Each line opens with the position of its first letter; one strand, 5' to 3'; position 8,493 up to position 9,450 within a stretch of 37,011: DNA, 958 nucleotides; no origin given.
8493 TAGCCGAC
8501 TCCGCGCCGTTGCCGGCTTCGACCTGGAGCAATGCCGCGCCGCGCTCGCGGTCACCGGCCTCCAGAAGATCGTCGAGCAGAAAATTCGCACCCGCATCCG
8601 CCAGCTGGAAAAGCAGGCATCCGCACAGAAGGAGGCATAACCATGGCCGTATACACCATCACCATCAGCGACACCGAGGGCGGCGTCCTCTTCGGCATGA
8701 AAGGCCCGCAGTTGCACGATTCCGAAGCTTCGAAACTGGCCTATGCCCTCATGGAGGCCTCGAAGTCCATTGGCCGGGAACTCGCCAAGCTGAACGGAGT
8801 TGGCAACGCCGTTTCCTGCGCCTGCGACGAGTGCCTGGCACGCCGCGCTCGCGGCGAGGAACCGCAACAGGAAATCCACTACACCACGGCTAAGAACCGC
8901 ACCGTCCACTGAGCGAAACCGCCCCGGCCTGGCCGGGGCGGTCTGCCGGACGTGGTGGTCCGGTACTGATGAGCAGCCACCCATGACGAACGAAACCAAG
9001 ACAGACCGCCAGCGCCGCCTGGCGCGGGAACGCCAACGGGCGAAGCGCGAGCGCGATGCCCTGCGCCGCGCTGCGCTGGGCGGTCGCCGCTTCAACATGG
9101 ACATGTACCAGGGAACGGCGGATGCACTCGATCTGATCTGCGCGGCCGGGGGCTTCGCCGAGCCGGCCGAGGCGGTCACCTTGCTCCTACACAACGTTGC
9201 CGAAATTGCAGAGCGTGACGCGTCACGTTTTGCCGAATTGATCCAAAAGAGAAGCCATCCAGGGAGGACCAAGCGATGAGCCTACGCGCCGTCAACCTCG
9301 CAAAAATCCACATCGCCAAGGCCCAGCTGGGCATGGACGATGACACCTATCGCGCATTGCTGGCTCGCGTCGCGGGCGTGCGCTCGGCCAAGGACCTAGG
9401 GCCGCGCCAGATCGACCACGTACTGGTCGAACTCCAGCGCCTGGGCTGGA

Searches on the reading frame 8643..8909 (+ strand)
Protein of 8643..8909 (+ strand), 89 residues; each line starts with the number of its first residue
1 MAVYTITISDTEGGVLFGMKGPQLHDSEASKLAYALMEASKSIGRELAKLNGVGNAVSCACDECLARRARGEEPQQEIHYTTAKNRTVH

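Call 61: search_protein_families(library=phrogs, proteins=[window:8643-8909:+], max_evalue=0.001)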
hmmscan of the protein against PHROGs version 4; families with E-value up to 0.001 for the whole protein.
window:8643-8909:+ (89 aa): 1 family
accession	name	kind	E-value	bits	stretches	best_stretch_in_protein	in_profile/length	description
phrog_3652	-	unknown function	3.6e-57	191.5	1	1-89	1-89/89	-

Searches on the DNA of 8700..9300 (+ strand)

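Call 55: search_rna_families(source=window, start=8700, end=9300, threshold=gathering, show_alignments=1)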
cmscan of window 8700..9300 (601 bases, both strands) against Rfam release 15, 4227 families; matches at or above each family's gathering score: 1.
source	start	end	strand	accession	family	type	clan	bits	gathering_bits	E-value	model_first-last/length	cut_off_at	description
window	8911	8982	+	RF02276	Hammerhead_II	Gene; ribozyme;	CL00010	69.9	37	1.6e-14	1-66/66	no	Hammerhead ribozyme (type II)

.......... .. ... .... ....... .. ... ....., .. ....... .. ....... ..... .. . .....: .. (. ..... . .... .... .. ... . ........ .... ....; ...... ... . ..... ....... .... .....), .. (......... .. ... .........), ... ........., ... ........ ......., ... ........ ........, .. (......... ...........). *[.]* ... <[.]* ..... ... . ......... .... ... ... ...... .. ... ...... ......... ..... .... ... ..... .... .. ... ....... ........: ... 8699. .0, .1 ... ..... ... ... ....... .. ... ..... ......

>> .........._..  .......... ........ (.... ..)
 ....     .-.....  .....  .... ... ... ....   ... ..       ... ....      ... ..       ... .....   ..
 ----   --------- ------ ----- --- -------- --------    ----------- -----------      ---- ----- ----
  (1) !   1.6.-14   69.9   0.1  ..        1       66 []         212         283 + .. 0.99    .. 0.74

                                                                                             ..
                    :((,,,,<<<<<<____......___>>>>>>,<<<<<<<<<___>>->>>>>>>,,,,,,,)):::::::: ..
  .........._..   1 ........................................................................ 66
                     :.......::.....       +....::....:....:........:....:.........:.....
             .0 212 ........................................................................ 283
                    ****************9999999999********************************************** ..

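Call 58: search_dna_similar(query=window:8850-9050:+, collection=phages, mode=near, max_rows=15)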
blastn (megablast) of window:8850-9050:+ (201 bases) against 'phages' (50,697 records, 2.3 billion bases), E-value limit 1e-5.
Records with a match: 120; places in all: 146; records where one place covers at least 80% of the query: 75.
Best place of each record, by identity: 95-99% 102; 90-95% 18.
By first word of the organism name: Pseudomonas 117; Bacteriophage 2; Ralstonia 1.
By host as written in the record: Pseudomonas aeruginosa 35; Pseudomonas aeruginosa PA14 32; - 31; Pseudomonas aeruginosa Ps33 2; Pseudomonas aeruginosa PAS429 2; Pseudomonas aeruginosa YMC12/01/R24 2; Pseudomonas aeruginosa clinical isolate 2; Pseudomonas aeruginosa ZS-PA-05 1; and 13 more.
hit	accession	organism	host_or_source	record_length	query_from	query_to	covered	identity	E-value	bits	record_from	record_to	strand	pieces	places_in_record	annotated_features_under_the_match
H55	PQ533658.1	Pseudomonas phage Hali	Pseudomonas aeruginosa PA14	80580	1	201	100%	98.5%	3e-96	355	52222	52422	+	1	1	hypothetical protein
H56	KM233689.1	Pseudomonas phage H70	Pseudomonas aeruginosa Ps33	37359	1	201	100%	98.5%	3e-96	355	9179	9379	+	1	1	hypothetical protein (x2)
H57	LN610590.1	Pseudomonas phage vB_PaeS_PAO1_Ab30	Pseudomonas aeruginosa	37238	1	201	100%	98.5%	3e-96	355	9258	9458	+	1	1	ORF19: hypothetical protein | ORF18: hypothetical protein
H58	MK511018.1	Pseudomonas phage vB_Pae_CF28a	Pseudomonas aeruginosa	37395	1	201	100%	98.5%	3e-96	355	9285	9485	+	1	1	hypothetical protein (x2)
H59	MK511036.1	Pseudomonas phage vB_Pae_BR327a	Pseudomonas aeruginosa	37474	1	201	100%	98.5%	3e-96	355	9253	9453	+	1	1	hypothetical protein (x2)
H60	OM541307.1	Pseudomonas phage WX_01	Pseudomonas aeruginosa ZS-PA-05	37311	1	201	100%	98.5%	3e-96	355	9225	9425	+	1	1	hypothetical protein (x2)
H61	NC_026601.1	Pseudomonas phage vB_PaeS_PAO1_Ab30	Pseudomonas aeruginosa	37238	1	201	100%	98.5%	3e-96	355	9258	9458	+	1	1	ORF19: hypothetical protein | ORF18: hypothetical protein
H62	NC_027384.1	Pseudomonas phage H70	Pseudomonas aeruginosa Ps33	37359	1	201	100%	98.5%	3e-96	355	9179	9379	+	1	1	hypothetical protein (x2)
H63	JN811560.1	Pseudomonas phage JBD26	-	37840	1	201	100%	97.5%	7e-93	344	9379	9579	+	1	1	hypothetical protein (x2)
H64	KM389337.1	Pseudomonas phage JBD58a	-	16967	1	201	100%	97.5%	7e-93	344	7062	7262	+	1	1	record has no annotation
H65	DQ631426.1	Pseudomonas phage DMS3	-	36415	1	201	100%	97.5%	7e-93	344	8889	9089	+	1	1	hypothetical protein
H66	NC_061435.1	Pseudomonas phage JBD26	-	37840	1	201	100%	97.5%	7e-93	344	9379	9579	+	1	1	hypothetical protein (x2)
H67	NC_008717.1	Pseudomonas phage DMS3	Pseudomonas aeruginosa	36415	1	201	100%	97.5%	7e-93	344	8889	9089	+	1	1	hypothetical protein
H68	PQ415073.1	Pseudomonas phage Baskent_P5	Pseudomonas aeruginosa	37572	1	201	100%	97.0%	3e-91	339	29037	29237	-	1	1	hypothetical protein (x2)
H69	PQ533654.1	Pseudomonas phage Cinder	Pseudomonas aeruginosa PA14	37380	1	201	100%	97.0%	3e-91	339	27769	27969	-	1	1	hypothetical protein (x2)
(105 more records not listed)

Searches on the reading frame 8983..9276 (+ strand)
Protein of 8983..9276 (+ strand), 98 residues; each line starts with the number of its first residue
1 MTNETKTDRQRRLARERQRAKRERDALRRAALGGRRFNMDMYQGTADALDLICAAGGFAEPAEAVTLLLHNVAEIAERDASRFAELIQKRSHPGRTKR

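Call 61: search_protein_families(library=phrogs, proteins=[window:8983-9276:+], max_evalue=0.001)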
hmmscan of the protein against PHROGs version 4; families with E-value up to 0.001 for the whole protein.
window:8983-9276:+ (98 aa): 4 families
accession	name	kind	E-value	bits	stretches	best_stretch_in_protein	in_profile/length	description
phrog_4093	-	unknown function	1.2e-49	167.5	1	1-98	1-98/98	-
phrog_14676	-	unknown function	1.4e-45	154.3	1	39-98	1-60/60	-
phrog_34333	-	unknown function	6.4e-37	126.9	1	1-60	1-60/85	-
phrog_5439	-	unknown function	6.1e-09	37.1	1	17-83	4-70/106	-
